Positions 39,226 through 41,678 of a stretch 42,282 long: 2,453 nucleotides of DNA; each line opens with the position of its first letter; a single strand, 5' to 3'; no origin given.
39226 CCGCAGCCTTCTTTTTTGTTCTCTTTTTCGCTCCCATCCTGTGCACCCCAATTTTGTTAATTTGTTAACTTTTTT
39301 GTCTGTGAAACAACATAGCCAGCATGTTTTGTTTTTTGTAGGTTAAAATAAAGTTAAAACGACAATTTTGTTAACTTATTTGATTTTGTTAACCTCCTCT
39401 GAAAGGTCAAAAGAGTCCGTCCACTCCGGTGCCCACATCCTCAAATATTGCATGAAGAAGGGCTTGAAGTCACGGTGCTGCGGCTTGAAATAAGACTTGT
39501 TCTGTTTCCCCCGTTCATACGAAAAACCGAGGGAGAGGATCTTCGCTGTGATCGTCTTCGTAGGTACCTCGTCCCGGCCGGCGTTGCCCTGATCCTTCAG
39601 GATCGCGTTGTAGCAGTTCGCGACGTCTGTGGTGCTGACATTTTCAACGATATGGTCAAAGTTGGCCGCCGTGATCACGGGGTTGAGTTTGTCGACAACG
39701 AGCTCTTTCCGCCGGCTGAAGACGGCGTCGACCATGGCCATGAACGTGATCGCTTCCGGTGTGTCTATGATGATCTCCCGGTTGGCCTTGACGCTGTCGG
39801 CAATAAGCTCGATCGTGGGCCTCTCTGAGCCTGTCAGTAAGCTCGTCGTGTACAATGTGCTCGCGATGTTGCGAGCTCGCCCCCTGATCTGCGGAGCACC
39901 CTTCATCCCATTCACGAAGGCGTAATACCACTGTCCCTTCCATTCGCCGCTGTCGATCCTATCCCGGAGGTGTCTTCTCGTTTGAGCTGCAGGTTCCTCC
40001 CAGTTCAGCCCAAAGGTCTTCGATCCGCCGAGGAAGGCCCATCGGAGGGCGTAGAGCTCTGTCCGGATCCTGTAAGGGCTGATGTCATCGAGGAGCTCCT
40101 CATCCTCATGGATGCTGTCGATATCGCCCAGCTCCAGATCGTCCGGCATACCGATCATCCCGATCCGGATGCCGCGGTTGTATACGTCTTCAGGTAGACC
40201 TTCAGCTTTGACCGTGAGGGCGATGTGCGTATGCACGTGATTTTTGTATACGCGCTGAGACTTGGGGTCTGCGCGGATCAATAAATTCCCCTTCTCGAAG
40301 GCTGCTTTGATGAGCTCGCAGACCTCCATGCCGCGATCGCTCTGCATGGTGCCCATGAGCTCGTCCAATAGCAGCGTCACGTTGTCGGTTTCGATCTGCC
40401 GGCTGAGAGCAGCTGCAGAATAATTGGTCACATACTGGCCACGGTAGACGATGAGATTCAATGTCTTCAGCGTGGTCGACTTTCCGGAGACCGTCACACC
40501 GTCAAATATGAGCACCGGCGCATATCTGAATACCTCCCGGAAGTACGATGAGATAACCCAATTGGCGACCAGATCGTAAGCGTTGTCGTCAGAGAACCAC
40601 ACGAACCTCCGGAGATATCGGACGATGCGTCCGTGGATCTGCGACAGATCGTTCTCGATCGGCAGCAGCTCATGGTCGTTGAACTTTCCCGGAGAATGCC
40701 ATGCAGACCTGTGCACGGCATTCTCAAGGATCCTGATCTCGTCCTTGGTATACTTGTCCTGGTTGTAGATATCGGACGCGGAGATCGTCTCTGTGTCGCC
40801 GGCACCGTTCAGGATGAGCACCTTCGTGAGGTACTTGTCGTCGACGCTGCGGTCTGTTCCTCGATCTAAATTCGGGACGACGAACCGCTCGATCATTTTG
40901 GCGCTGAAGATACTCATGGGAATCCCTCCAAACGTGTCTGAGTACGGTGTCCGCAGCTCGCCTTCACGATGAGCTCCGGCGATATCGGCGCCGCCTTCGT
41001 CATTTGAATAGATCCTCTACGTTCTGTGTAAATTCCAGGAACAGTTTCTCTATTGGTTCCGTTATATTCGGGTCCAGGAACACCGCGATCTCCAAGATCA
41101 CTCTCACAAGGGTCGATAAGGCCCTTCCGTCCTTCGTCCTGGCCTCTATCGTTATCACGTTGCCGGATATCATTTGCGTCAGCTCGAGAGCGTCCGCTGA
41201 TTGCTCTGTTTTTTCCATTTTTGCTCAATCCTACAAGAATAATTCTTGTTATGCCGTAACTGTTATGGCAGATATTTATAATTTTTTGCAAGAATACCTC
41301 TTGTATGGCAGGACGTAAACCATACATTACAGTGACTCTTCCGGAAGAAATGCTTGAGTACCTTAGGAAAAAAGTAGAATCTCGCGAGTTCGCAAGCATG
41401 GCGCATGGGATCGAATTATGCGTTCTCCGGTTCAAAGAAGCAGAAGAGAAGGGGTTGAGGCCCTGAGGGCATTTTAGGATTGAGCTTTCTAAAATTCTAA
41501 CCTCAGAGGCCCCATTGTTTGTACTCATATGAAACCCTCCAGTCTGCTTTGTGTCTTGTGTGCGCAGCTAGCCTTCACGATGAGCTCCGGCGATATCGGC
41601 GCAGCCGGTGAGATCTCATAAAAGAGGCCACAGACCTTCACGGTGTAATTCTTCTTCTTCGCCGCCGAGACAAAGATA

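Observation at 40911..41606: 85-bp direct repeat with a 32-bp perfect core, spaced exactly 611 bp, encodes a conserved 26-aa peptide and brackets an RHH cassette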

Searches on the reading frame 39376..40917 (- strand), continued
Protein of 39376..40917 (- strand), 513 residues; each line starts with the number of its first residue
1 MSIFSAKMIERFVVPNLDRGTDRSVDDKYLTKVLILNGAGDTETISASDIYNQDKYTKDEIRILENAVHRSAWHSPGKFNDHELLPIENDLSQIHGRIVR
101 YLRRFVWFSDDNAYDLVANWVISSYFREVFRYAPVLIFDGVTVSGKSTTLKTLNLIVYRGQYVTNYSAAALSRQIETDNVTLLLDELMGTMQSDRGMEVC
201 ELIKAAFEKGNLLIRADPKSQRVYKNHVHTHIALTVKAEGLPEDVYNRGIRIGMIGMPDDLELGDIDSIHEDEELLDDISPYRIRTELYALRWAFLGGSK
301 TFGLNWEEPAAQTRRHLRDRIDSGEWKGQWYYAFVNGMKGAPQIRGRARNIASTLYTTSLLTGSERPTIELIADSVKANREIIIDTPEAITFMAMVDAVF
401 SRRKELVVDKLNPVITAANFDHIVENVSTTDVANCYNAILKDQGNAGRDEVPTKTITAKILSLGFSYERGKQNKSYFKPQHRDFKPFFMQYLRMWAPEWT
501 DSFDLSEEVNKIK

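Call 57: search_protein_families(library=pfam, proteins=[L012:3432-3935:+, L013:2559-2987:+, L046:3567-3983:+, L005:4816-5004:+, L007:4134-4298:+, L049:1754-1927:+, L004:1844-2449:+, L004:3839-4024:+, L036:4085-4537:+, L004:2449-3111:+], max_evalue=0.1)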
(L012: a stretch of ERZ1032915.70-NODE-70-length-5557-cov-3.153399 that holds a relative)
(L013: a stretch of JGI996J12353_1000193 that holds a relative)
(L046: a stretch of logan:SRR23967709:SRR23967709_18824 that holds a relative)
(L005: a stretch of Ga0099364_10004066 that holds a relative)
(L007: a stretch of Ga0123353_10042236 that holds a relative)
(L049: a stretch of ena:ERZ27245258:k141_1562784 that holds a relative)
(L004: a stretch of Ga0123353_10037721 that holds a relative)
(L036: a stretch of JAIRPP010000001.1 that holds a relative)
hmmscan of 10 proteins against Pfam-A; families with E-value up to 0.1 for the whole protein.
L012:3432-3935:+ (167 aa): 5 families
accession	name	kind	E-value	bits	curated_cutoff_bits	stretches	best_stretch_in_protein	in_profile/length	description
PF01844.29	HNH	-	7.8e-13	48.8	21.4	1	106-146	1-45/47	HNH endonuclease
PF14279.12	HNH_5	-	7.5e-09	35.8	27.5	1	106-142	1-40/56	HNH endonuclease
PF13391.12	HNH_2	-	5.1e-05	23.5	21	1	106-144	1-57/66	HNH endonuclease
PF13395.12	HNH_4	-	0.025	15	22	1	107-136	12-39/54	HNH endonuclease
PF16043.11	DUF4795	-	0.043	13.6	34.8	1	14-68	82-136/208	Domain of unknown function (DUF4795)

L013:2559-2987:+ (142 aa): 4 families
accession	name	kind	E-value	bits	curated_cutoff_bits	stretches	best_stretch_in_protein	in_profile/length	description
PF01844.29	HNH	-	1.2e-11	45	21.4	1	77-118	1-46/47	HNH endonuclease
PF14279.12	HNH_5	-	6.6e-05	23.2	27.5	1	77-126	1-53/56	HNH endonuclease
PF13391.12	HNH_2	-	0.001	19.3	21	1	77-114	1-56/66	HNH endonuclease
PF06147.18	DUF968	-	0.029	14.9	27.8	1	76-118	100-144/171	Protein of unknown function (DUF968)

L046:3567-3983:+ (138 aa): 0 families

L005:4816-5004:+ (62 aa): 1 family
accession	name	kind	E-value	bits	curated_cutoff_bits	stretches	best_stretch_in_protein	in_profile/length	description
PF05347.21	Complex1_LYR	-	0.06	13.7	24.8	1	25-48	24-47/59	Complex 1 protein (LYR family)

L007:4134-4298:+ (54 aa): 0 families

L049:1754-1927:+ (57 aa): 0 families

L004:1844-2449:+ (201 aa): 0 families

L004:3839-4024:+ (61 aa): 0 families

L036:4085-4537:+ (150 aa): 0 families

L004:2449-3111:+ (220 aa): 0 families

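Call 87: search_dna_similar(query=window:39376-40917:-, collection=phages, mode=protein, max_evalue=0.001, max_rows=10)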
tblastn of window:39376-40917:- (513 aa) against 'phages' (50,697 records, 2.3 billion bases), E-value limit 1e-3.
No match.
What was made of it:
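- Tried and rejected: There is no match in the phage collection (call 87).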

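Call 88: search_dna_similar(query=window:39376-40917:-, collection=plasmids, mode=protein, max_evalue=0.001, max_rows=10)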
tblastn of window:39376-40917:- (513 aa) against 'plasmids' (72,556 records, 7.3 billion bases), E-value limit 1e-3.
Records with a match: 6; places in all: 6; records where one place covers at least 80% of the query: 0.
Best place of each record, by identity: <60% 6.
By first word of the organism name: Acinetobacter 5; Sulfolobus 1.
By predicted mobility (MOB-suite, as given by PLSDB): non-mobilizable 5; mobilizable 1.
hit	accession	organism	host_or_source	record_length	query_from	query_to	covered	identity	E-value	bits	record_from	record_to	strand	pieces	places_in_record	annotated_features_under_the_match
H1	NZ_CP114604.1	Acinetobacter towneri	chicken,carcass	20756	61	295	46%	25.7%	3e-4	51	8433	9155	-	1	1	hypothetical protein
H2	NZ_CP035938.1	Acinetobacter cumulans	Pure Culture,Sewage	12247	90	322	45%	24.7%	2e-6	58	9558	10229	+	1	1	hypothetical protein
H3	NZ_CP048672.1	Acinetobacter sp. YH12138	Pig,feces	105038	90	322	45%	24.7%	2e-6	58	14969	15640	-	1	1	hypothetical protein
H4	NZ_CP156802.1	Acinetobacter sp. ANC 7892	cattle,whole organism,cattle feces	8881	92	295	40%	25.7%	3e-5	54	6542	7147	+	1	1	hypothetical protein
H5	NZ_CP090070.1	Acinetobacter sp. SH20PTE14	pig manure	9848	91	296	40%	24.5%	1e-5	56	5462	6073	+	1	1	toprim domain-containing protein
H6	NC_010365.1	Sulfolobus islandicus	hot spring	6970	91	217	25%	25.0%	2e-4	52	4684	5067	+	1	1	hypothetical protein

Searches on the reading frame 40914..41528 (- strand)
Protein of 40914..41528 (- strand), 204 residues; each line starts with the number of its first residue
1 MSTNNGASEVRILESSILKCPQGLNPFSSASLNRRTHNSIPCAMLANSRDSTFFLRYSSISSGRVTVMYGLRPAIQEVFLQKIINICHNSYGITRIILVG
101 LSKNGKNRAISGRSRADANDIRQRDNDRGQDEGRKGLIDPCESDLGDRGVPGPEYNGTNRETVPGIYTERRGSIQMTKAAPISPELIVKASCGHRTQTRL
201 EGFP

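Call 7: search_protein_families(library=pfam, proteins=[window:40914-41528:-], max_evalue=1)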
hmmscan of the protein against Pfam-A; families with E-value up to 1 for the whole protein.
window:40914-41528:- (204 aa): 0 families

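Call 65: list_cluster_members(proteins=[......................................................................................, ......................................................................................, window:41528-41785:-, window:40917-41003:-, window:40914-41528:-, window:41305-41466:+])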
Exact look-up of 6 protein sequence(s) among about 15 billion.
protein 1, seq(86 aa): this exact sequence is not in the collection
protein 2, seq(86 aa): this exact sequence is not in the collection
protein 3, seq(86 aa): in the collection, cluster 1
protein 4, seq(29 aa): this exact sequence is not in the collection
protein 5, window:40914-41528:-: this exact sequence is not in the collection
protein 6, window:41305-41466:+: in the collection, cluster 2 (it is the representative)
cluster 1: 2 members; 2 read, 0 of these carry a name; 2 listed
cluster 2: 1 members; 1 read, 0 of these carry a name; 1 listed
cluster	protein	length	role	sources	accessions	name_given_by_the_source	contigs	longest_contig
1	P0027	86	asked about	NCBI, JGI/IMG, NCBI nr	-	-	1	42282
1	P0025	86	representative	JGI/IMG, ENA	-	-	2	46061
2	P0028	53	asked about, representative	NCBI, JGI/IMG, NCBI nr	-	-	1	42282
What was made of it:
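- The hypothetical precise-deletion product is absent from a 15-billion-protein collection (call 65). No excised variant is present in the protein collection (call 65).
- Tried and rejected: Not present in the 15-billion-protein collection (call 65).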

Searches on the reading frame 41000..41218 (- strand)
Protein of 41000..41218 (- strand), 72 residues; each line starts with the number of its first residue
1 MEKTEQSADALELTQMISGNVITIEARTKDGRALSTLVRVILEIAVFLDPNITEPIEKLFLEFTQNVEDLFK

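Call 7: search_protein_families(library=pfam, proteins=[window:41000-41218:-], max_evalue=1)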
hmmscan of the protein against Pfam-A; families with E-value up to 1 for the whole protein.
window:41000-41218:- (72 aa): 1 family
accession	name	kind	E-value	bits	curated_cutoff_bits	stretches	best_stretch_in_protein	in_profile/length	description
PF05137.18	PilN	-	0.02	15.4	22.8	1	17-58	21-62/78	Fimbrial assembly protein (PilN)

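Call 8: search_protein_families(library=phrogs, proteins=[window:41000-41218:-], max_evalue=1)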
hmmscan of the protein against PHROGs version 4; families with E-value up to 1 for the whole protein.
window:41000-41218:- (72 aa): 0 families

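Call 36: search_protein_families(library=ncbifam, proteins=[window:41000-41218:-], max_evalue=1)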
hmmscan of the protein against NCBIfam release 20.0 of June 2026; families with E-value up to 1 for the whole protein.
window:41000-41218:- (72 aa): 0 families

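Call 59: find_homologous_proteins(query=window:41000-41218:-, max_evalue=10)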
Query window:41000-41218:- (72 aa): 1 proteins with E <= 10 among 2 candidates.
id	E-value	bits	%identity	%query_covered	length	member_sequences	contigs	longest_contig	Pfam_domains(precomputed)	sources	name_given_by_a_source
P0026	8.8e-37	141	100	100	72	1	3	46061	-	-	-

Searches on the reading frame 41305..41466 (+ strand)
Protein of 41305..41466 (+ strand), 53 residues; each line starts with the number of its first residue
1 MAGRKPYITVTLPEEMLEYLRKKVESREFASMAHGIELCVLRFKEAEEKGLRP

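Call 7: search_protein_families(library=pfam, proteins=[window:41305-41466:+], max_evalue=1)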
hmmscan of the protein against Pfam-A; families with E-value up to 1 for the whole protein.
window:41305-41466:+ (53 aa): 2 families
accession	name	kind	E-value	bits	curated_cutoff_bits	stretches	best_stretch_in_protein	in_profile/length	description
PF01402.27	RHH_1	-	0.021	15.2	20.5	1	8-32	2-25/39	Ribbon-helix-helix protein, copG family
PF07878.17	RHH_5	-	0.092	12.9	26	1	8-26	4-22/43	CopG-like RHH_1 or ribbon-helix-helix domain, RHH_5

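Call 8: search_protein_families(library=phrogs, proteins=[window:41305-41466:+], max_evalue=1)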
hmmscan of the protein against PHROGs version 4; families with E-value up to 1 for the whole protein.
window:41305-41466:+ (53 aa): 4 families
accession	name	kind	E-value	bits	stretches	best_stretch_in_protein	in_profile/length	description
phrog_4738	-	transcription regulation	0.08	13.7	1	4-20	13-29/59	transcriptional repressor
phrog_27614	-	unknown function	0.11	13.5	1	15-46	9-38/67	-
phrog_6018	-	unknown function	0.3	12.2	1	12-48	60-96/119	-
phrog_32845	-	unknown function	0.3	12.1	1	25-49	102-126/168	-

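Call 36: search_protein_families(library=ncbifam, proteins=[window:41305-41466:+], max_evalue=1)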
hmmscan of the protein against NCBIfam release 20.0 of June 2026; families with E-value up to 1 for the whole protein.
window:41305-41466:+ (53 aa): 0 families
